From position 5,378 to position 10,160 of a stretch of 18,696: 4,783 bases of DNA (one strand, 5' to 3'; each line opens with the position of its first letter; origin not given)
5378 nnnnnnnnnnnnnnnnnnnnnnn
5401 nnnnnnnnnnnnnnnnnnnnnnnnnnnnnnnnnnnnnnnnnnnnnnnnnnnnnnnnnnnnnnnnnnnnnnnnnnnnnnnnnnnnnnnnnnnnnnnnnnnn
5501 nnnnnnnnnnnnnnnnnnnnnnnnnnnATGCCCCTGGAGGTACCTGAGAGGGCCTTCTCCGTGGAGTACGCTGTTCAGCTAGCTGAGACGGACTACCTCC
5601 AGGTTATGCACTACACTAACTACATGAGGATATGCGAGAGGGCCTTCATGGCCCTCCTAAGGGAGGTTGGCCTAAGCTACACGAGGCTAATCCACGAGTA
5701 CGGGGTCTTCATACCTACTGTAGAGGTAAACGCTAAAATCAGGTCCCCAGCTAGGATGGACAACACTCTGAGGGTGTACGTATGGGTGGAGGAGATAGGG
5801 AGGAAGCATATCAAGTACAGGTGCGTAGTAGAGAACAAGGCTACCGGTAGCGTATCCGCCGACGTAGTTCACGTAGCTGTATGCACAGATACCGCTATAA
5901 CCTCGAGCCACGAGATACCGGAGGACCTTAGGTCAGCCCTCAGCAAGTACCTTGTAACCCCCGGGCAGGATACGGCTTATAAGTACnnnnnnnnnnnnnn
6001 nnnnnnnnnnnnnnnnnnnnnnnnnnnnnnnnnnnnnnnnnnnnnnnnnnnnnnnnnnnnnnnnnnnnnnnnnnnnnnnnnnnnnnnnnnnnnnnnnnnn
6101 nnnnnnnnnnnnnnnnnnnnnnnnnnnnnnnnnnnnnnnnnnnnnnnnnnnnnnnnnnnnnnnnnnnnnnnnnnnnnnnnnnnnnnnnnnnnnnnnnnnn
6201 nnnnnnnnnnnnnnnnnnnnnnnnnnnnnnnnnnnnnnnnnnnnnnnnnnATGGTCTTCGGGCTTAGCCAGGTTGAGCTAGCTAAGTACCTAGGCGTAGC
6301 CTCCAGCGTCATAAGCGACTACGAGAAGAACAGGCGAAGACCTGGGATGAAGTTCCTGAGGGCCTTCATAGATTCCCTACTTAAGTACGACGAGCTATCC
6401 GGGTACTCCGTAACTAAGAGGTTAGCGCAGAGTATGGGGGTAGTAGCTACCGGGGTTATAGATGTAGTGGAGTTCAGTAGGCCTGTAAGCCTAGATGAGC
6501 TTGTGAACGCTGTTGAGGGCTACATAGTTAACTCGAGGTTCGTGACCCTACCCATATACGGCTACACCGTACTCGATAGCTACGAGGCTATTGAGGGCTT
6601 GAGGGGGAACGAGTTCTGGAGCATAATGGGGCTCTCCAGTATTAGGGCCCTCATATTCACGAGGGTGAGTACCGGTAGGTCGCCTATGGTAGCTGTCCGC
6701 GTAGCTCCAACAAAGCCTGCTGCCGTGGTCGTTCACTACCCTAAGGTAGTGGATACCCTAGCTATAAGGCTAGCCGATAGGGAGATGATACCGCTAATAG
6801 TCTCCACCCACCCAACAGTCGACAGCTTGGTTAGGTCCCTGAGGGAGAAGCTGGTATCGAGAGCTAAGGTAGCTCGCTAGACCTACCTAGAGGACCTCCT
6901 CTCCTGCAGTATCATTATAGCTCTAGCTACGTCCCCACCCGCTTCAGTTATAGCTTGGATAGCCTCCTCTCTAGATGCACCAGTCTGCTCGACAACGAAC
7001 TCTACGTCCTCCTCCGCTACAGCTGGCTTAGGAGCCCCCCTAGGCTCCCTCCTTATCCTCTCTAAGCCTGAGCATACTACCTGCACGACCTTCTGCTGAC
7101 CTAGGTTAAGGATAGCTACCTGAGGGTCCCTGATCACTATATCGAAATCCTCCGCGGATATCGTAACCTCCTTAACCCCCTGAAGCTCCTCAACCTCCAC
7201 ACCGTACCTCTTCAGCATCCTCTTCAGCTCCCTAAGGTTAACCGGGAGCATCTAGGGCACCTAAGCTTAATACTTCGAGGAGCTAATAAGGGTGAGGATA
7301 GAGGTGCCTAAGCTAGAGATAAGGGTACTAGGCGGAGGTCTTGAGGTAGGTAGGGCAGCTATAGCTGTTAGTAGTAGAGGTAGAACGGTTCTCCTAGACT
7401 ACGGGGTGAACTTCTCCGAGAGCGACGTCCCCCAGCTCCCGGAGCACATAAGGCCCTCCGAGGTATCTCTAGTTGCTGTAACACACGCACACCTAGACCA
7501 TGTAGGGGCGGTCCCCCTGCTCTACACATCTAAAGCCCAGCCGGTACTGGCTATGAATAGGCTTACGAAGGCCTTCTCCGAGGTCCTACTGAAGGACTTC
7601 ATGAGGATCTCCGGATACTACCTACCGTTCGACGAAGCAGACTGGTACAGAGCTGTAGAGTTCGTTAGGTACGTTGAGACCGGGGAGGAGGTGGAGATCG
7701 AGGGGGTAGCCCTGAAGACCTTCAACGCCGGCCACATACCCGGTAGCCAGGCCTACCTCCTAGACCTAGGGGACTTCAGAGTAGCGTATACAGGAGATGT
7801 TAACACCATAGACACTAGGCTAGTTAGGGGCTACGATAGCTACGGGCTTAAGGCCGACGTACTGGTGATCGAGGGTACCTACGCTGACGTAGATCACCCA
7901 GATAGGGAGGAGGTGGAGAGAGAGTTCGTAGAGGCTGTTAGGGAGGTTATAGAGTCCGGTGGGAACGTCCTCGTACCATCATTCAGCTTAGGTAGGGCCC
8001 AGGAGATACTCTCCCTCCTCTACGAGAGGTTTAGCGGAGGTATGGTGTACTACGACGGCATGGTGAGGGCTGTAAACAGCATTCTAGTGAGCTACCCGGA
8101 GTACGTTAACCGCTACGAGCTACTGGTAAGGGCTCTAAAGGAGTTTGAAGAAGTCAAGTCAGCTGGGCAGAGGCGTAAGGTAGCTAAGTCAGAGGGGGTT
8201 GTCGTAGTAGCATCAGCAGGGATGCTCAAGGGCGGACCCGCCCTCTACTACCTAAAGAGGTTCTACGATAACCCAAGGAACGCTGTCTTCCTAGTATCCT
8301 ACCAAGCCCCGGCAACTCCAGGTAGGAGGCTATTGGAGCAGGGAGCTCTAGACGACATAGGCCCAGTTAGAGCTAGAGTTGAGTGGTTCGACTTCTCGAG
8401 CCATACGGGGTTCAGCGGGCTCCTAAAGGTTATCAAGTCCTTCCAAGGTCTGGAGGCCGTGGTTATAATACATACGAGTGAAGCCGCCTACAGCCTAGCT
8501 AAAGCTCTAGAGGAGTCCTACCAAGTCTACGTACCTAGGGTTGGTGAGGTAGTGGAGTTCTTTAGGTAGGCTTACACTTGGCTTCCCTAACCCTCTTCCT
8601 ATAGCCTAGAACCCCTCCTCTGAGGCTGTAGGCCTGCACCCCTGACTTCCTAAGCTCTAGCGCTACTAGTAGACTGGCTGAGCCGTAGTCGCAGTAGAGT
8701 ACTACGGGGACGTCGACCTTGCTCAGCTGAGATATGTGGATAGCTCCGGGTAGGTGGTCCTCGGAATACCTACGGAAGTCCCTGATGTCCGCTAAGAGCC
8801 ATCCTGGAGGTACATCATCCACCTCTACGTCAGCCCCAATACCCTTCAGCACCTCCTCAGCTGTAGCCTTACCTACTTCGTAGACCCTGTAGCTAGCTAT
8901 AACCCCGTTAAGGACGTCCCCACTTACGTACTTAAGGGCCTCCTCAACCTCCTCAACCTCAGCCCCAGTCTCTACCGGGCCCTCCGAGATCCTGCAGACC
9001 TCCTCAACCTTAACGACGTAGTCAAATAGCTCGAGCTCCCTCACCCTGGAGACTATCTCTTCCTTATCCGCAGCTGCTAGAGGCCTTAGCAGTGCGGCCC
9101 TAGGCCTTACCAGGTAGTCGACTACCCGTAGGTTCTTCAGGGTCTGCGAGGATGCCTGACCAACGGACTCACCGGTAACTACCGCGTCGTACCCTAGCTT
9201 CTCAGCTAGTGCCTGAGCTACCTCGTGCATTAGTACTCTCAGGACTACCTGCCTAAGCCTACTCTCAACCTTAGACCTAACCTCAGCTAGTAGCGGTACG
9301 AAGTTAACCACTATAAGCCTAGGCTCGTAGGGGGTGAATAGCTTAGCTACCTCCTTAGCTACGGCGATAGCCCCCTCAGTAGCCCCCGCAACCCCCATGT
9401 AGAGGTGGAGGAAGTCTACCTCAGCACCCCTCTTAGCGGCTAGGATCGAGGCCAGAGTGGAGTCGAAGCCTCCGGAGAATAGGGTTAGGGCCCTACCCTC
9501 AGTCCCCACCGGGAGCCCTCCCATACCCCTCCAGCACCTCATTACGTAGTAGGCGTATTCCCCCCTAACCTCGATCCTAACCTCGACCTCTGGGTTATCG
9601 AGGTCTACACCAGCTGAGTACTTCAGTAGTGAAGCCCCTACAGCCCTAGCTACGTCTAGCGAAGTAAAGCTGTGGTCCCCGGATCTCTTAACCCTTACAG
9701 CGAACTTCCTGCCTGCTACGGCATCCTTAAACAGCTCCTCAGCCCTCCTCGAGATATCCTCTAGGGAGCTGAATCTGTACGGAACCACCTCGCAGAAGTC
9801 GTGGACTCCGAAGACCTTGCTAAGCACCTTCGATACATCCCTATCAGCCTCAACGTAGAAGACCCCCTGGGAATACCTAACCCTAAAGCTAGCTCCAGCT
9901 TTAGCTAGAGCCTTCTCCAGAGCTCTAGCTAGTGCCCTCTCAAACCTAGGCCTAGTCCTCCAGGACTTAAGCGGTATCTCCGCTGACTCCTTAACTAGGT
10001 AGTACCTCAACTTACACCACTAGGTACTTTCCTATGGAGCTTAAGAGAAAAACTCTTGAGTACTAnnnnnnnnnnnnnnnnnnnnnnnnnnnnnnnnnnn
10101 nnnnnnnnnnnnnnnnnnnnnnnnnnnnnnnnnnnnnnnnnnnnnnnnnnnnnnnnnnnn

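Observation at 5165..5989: HypC-like chaperone fused in-frame to a 4HBT/YbgC hotdog thioesterase, with an SD+ATG hidden in the Gly linker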

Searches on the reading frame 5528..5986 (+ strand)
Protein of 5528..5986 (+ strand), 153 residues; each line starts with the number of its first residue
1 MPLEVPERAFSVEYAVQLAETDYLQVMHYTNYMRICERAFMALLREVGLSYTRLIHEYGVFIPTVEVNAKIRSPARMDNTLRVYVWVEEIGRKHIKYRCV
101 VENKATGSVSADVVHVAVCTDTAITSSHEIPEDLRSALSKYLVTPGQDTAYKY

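Call 4: search_protein_families(library=pfam, proteins=[window:5528-5986:+], max_evalue=1)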
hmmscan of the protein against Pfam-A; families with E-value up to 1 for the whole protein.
window:5528-5986:+ (153 aa): 3 families
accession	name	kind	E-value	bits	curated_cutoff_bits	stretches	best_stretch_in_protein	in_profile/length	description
PF13279.12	4HBT_2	-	6.8e-14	52.8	25.5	1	16-138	1-122/122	Thioesterase-like superfamily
PF03061.28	4HBT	-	6e-11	42.9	20.6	1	25-106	2-75/79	Thioesterase superfamily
PF01643.23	Acyl-ACP_TE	-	0.002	18.3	23.7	1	9-136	3-129/131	Acyl-ACP thioesterase N-terminal domain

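Call 5: search_protein_families(library=ncbifam, proteins=[window:5528-5986:+], max_evalue=1)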
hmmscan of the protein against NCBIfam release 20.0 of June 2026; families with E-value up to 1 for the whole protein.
window:5528-5986:+ (153 aa): 5 families
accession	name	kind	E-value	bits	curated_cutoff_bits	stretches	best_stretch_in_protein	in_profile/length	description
TIGR00051.1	TIGR00051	subfamily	3.1e-14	53.3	68.7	1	16-124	4-110/117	YbgC/FadM family acyl-CoA thioesterase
TIGR02799.1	thio_ybgC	equivalog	1e-13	51.7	141.35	1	10-136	1-125/126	tol-pal system-associated acyl-CoA thioesterase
NF047424.1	MenI_Staph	exception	6e-09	35.9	225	1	15-114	9-107/148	1,4-dihydroxy-2-naphthoyl-CoA hydrolase MenI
NF008065.0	PRK10800.1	equivalog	5e-06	26.7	185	1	13-128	9-122/134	tol-pal system-associated acyl-CoA thioesterase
NF005716.0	PRK07531.1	equivalog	0.0028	16.5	592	1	12-139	348-472/495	carnitine 3-dehydrogenase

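Call 31: search_protein_representatives(protein=window:5528-5986:+)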
Query: 153 residues. Proteins with E-value up to 0.001 (for the whole library): 1634; up to 1e-10: 32; up to 1e-30: 4. The best 150 are listed.
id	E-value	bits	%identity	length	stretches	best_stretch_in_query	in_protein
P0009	2.1e-66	238.7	74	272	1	4-139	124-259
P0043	1.5e-47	177.5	55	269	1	3-145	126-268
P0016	6.6e-47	175.5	57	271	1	3-140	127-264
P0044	1.1e-39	152.0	47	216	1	4-141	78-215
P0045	2.7e-26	108.6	38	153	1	9-135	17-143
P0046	2.1e-18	83.0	35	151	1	7-139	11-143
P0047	4.7e-15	72.2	30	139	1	8-139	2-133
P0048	6.7e-15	71.7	36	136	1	10-140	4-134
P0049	2.3e-14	70.0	33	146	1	10-143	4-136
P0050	7.1e-14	68.4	54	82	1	2-66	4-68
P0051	8.7e-14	68.1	37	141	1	11-139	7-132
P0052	9.2e-14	68.0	36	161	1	9-120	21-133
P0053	1.3e-13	67.6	47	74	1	77-144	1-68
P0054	2.6e-13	66.5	32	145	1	7-139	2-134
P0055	5.2e-13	65.6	29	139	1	9-143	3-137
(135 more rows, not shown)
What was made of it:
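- The score then drops sharply to generic thioesterases (call 31).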

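Call 35: find_encoding_contigs(protein=P0045, flank=10000, max_places=3)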
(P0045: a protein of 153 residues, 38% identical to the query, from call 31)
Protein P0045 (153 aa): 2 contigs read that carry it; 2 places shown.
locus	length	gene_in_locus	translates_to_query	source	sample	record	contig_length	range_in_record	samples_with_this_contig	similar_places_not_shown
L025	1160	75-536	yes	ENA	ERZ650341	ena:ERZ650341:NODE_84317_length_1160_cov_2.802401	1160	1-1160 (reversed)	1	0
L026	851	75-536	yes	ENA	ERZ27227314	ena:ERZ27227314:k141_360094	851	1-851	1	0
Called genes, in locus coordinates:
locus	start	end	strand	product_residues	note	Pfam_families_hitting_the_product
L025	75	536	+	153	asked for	PF13279:4HBT_2, PF03061:4HBT (weak)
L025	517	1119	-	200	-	PF03070:TENA_THI-4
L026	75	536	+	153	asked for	PF13279:4HBT_2, PF03061:4HBT (weak)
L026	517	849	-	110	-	?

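Call 59: find_encoding_contigs(protein=P0044, flank=8000, max_places=2)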
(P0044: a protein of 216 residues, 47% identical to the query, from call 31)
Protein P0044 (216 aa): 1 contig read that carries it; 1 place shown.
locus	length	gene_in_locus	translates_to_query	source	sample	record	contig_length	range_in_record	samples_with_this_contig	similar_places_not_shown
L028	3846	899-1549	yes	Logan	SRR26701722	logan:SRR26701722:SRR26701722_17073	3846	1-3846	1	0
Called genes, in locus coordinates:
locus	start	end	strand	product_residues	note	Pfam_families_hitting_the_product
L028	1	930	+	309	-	?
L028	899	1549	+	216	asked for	PF01455:HupF_HypC, PF13279:4HBT_2, PF03061:4HBT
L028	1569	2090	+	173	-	PF00334:NDK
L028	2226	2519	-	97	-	PF01883:FeS_assembly_P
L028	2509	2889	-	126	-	PF01592:NifU_N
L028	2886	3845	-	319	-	?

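Call 60: find_encoding_contigs(protein=P0043, flank=8000, max_places=2)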
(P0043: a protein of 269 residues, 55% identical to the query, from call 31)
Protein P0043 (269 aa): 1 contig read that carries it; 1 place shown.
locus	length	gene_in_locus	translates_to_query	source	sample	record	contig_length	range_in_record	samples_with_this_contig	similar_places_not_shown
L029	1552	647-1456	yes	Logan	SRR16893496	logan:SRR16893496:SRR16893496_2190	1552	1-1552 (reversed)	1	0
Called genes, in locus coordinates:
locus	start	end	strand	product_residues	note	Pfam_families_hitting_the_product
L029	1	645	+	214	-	?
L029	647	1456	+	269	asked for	PF01455:HupF_HypC, PF13279:4HBT_2 (weak), PF03061:4HBT (weak)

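Call 61: search_protein_families(library=pfam, proteins=[L028:1-927:+, L028:2889-3845:-, L029:1-642:+], max_evalue=0.01)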
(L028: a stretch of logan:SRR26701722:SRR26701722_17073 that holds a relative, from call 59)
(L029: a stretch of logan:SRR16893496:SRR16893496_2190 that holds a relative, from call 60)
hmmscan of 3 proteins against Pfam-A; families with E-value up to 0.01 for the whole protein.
L028:1-927:+ (309 aa): 1 family
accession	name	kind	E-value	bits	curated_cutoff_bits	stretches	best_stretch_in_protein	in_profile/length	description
PF01924.21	HypD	-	1.4e-88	297.8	25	1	2-297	73-349/351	Hydrogenase formation hypA family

L028:2889-3845:- (319 aa): 5 families
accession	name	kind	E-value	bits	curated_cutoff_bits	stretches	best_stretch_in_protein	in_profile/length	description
PF00266.25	Aminotran_5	-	1.7e-118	396.3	21.5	1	1-307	65-371/371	Aminotransferase class-V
PF01053.26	Cys_Met_Meta_PP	-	6e-05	22.2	27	1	44-140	111-201/381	Cys/Met metabolism PLP-dependent enzyme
PF00155.27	Aminotran_1_2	-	0.00015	21.6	19.7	1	46-113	109-187/361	Aminotransferase class I and II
PF01041.23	DegT_DnrJ_EryC1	-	0.00033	20.4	19.8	1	2-122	44-156/360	DegT/DnrJ/EryC1/StrS aminotransferase family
PF03841.19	SelA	-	0.0029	17.1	22.8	1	125-158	201-234/367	L-seryl-tRNA selenium transferase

L029:1-642:+ (214 aa): 1 family
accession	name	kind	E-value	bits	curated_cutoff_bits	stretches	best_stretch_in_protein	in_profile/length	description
PF01924.21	HypD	-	3.1e-67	227.6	25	1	13-204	174-350/351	Hydrogenase formation hypA family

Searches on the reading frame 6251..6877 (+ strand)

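Call 6: search_protein_families(library=pfam, proteins=[window:6251-6877:+], max_evalue=0.01)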
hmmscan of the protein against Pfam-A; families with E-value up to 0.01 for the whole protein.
window:6251-6877:+ (209 aa): 2 families
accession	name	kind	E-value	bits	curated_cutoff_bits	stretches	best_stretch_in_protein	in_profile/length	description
PF01381.28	HTH_3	-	7.9e-08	32.7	23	1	4-38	9-43/55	Helix-turn-helix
PF13560.12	HTH_31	-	0.00033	21.4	27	1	4-41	14-52/64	Helix-turn-helix domain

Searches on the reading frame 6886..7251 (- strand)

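Call 6: search_protein_families(library=pfam, proteins=[window:6886-7251:-], max_evalue=0.01)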
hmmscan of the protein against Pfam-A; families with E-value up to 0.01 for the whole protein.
window:6886-7251:- (122 aa): 5 families
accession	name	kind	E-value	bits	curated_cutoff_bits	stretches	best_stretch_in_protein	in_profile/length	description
PF01849.23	NAC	-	2.5e-08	34.2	21.3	1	7-58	2-50/57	NAC domain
PF19026.7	UBA_HYPK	-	8e-07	28.8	27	1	78-113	3-38/41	HYPK UBA domain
PF24767.1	UBA_At5g58720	-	0.0057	16.9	27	1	92-116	17-41/44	At5g58720 UBA-like domain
PF24392.2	Parb-CE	-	0.006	17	23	1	6-66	50-110/147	ParB CE domain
PF14555.12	UBA_4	-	0.0082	16.4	21.8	0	90-112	11-33/43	UBA-like domain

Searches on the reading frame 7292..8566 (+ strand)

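Call 6: search_protein_families(library=pfam, proteins=[window:7292-8566:+], max_evalue=0.01)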
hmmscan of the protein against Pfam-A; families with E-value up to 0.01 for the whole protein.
window:7292-8566:+ (425 aa): 6 families
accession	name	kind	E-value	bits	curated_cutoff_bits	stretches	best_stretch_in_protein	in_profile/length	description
PF10996.14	Beta-Casp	-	2.3e-17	64.1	27.7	1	236-347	1-120/120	Beta-Casp domain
PF07521.17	RMMBL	-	4.4e-10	39.9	21.6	1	358-415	3-63/63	Zn-dependent metallo-hydrolase RNA specificity domain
PF12706.13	Lactamase_B_2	-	1.1e-09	38.6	27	1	31-204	1-173/200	Beta-lactamase superfamily domain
PF00753.33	Lactamase_B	-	2e-09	38.1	22.7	1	26-193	11-162/196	Metallo-beta-lactamase superfamily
PF16661.11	Lactamase_B_6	-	2.3e-07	30.8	27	1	31-180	7-172/193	Metallo-beta-lactamase superfamily domain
PF13483.12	Lactamase_B_3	-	4.3e-05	24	24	1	20-172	6-113/160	Beta-lactamase superfamily domain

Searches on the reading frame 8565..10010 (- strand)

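Call 6: search_protein_families(library=pfam, proteins=[window:8565-10010:-], max_evalue=0.01)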
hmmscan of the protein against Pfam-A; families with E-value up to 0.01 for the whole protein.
window:8565-10010:- (482 aa): 6 families
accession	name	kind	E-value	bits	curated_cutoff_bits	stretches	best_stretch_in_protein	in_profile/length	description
PF02568.20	ThiI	-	4.2e-42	144.4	20.5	1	169-358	1-191/197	Thiamine biosynthesis protein (ThiI)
PF02926.22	THUMP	-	1.7e-13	51.2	20.6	1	81-154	2-80/84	THUMP domain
PF22025.1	ThiI_fer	-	1.6e-10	41.7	25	1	10-73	7-72/72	ThiI ferredoxin-like domain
PF00581.25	Rhodanese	-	1.1e-08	35.9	22.2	1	402-471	15-100/102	Rhodanese-like domain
PF06508.19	QueC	-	3.1e-06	27.3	22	1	173-327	1-174/210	Queuosine biosynthesis protein QueC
PF24167.1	DUF7411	-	0.0068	16.4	28.7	0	174-222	3-50/194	Family of unknown function (DUF7411)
